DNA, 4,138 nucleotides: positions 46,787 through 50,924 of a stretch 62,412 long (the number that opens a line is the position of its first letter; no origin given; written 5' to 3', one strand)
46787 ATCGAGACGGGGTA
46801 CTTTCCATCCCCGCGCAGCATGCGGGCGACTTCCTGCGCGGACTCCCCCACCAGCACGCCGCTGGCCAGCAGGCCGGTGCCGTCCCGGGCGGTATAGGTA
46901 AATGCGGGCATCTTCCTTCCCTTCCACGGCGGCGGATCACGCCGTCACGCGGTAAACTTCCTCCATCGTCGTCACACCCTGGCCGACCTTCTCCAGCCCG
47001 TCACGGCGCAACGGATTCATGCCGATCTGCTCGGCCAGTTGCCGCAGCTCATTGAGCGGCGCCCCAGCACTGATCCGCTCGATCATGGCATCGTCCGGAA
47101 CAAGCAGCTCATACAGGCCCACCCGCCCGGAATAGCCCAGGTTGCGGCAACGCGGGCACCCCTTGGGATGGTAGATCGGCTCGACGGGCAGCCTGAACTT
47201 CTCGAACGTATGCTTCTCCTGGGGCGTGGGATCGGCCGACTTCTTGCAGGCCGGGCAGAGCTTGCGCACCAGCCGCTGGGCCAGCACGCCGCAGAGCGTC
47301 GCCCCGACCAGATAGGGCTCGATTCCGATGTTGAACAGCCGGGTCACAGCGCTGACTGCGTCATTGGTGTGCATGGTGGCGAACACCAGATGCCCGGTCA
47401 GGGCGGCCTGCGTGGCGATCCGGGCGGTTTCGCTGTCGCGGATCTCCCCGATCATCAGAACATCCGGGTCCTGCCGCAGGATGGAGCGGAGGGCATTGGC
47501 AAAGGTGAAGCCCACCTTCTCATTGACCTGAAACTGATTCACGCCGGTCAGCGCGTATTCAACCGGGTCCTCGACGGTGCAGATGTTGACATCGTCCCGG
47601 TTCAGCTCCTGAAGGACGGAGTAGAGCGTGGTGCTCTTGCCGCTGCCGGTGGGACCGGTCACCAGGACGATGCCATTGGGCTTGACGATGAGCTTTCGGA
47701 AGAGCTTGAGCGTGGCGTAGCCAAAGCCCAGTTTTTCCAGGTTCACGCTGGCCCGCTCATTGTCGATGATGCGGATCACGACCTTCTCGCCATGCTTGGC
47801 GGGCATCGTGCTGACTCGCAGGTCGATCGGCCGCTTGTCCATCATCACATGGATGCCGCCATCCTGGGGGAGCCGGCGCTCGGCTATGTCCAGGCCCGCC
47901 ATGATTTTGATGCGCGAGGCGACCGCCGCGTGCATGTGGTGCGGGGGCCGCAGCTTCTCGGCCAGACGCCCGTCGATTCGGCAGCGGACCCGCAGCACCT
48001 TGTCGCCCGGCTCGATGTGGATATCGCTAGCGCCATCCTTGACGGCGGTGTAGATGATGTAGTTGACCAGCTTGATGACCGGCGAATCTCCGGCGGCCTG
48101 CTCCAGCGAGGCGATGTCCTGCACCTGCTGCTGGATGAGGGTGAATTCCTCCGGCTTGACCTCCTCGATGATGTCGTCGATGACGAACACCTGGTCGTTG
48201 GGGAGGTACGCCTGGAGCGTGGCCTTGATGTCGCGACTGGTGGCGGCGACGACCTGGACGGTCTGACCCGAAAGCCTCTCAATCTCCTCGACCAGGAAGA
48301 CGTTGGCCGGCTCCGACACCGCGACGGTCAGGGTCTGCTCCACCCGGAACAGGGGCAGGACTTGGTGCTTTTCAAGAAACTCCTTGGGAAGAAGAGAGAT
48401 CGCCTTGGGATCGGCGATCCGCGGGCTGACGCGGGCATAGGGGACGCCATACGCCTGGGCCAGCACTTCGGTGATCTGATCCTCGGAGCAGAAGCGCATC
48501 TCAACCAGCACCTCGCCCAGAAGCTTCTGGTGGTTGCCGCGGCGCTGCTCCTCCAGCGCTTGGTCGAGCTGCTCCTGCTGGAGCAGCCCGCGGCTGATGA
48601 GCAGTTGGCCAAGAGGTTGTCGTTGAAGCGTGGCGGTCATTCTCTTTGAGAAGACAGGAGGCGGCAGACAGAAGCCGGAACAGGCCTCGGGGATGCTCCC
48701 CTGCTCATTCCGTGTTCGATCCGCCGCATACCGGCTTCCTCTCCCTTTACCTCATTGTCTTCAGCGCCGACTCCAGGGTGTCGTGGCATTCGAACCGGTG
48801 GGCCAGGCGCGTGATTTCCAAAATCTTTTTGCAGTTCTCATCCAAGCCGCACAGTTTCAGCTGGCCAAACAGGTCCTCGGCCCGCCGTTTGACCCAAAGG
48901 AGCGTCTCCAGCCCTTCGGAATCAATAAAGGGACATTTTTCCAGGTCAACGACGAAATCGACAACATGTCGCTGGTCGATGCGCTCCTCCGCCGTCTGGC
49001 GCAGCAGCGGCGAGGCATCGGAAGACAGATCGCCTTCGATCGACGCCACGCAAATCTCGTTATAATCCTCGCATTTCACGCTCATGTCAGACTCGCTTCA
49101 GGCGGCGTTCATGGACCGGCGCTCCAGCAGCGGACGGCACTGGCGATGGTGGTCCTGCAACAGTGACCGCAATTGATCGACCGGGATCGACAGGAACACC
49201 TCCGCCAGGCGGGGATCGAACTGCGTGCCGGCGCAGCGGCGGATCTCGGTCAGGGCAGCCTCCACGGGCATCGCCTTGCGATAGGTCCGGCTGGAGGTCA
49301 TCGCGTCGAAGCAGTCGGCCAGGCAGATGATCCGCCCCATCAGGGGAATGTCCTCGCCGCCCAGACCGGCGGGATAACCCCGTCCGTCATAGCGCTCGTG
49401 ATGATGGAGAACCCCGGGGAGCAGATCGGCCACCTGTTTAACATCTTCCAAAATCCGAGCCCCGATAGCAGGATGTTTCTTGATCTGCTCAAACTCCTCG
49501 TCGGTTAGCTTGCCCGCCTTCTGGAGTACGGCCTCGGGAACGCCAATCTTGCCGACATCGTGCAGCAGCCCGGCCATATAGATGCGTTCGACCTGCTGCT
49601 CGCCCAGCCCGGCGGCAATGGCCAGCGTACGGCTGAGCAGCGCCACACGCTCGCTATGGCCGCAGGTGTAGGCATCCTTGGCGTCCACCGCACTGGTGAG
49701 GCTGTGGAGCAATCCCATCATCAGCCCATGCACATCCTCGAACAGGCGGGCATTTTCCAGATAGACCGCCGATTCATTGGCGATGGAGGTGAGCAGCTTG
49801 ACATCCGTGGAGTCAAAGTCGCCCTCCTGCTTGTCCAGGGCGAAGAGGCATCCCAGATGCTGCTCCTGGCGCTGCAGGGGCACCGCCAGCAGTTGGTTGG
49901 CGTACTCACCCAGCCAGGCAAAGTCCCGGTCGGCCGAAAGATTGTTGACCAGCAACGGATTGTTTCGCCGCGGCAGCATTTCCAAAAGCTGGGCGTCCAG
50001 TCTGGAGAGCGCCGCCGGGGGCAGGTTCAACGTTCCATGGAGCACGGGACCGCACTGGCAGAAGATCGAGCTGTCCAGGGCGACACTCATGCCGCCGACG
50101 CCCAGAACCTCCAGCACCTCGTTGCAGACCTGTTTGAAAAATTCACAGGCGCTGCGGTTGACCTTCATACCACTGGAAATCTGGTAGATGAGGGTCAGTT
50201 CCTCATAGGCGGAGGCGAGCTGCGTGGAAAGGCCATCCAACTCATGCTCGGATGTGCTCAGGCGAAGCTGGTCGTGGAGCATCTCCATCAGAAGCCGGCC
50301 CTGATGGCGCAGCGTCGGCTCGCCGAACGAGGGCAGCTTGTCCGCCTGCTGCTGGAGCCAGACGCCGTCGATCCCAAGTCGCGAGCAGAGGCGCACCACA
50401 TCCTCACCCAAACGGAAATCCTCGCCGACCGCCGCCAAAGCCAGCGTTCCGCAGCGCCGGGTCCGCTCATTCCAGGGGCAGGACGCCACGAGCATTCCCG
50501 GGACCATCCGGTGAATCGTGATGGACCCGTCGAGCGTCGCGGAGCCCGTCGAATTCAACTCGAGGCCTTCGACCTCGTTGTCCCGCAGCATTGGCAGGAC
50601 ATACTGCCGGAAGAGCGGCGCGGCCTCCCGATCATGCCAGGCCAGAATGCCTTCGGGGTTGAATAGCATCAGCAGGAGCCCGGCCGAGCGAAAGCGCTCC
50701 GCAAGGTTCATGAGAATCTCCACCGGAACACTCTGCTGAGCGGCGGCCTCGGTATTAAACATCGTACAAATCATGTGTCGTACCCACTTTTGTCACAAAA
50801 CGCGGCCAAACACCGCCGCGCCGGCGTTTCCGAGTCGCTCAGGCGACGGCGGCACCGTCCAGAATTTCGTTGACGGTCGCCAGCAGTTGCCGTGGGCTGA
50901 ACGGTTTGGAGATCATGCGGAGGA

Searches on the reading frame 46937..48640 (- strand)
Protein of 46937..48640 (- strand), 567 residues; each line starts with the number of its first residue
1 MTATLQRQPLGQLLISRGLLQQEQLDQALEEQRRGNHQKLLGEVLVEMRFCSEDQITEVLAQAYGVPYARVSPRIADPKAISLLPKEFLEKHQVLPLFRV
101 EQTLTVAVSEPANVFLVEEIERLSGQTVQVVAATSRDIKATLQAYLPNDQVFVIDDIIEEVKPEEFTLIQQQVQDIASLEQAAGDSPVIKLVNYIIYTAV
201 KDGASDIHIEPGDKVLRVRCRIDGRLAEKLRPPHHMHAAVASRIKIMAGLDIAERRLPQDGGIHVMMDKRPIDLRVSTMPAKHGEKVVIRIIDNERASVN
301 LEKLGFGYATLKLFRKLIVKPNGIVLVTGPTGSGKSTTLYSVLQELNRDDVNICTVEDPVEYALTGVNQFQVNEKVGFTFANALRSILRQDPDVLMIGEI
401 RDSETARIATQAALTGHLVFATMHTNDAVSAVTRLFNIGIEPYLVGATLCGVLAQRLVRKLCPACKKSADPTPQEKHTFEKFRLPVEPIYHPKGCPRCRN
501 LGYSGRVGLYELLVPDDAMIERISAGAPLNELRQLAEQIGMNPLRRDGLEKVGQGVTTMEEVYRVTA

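Call 76: search_protein_families(library=pfam, proteins=[window:46937-48640:-])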
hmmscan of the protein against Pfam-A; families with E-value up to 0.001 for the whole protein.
window:46937-48640:- (567 aa): 10 families
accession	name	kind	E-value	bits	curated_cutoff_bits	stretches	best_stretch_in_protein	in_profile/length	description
PF00437.27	T2SSE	-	6.1e-137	456.6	24.9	1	182-564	2-370/370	Type II/IV secretion system protein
PF05157.20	MshEN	-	2.3e-19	69.6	23.1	1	64-147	1-85/90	MshEN domain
PF20720.3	nSTAND3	-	4.8e-07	30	27.2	0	318-361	13-56/155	Novel STAND NTPase 3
PF13401.12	AAA_22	-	9.8e-06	26.4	27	1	322-360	5-43/130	AAA domain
PF13191.12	AAA_16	-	2.2e-05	25.5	32.6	1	321-418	24-112/167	AAA ATPase domain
PF25199.1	nSTAND_NTPase5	-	9.2e-05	22.7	34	1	320-360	39-80/145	Novel STAND NTPase 5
PF00004.35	AAA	-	0.0001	23.2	21.2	0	325-407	1-73/131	ATPase family associated with various cellular activities (AAA)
PF12775.13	AAA_7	-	0.00035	20.6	25.8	1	312-356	23-67/181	P-loop containing dynein motor region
PF13555.12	AAA_29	-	0.00046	20.3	27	0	318-339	18-39/61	P-loop containing region of AAA domain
PF13173.12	AAA_14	-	0.00095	19.6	27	0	322-405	2-76/129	AAA domain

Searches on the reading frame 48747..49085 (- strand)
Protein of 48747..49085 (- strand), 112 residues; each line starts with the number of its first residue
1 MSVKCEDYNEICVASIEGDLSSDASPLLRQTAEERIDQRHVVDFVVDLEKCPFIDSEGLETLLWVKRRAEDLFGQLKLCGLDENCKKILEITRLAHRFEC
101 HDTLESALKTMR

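Call 76: search_protein_families(library=pfam, proteins=[window:48747-49085:-])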
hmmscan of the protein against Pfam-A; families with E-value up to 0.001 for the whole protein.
window:48747-49085:- (112 aa): 2 families
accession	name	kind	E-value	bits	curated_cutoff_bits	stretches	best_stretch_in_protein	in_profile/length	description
PF01740.26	STAS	-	7.8e-13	48.6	22.6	1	6-107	5-106/106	STAS domain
PF13466.11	STAS_2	-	2.5e-07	31.2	29.2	1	16-94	3-79/80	STAS domain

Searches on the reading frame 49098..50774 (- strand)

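Call 76: search_protein_families(library=pfam, proteins=[window:49098-50774:-])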
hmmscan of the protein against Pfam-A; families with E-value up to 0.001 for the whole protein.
window:49098-50774:- (558 aa): 5 families
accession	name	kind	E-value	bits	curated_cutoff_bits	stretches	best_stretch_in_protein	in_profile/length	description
PF13487.12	HD_5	-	4.6e-40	137.6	27.2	1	362-523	6-170/170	HD domain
PF01966.28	HD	-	2.5e-23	83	22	1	372-492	3-116/116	HD domain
PF08668.18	HDOD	-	5.5e-07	29.7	22.9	1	371-426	96-149/196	HDOD domain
PF01590.32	GAF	-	7.5e-07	30.2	22.4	1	211-337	4-131/133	GAF domain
PF13185.12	GAF_2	-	1.7e-06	28.7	28.6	1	260-339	53-135/136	GAF domain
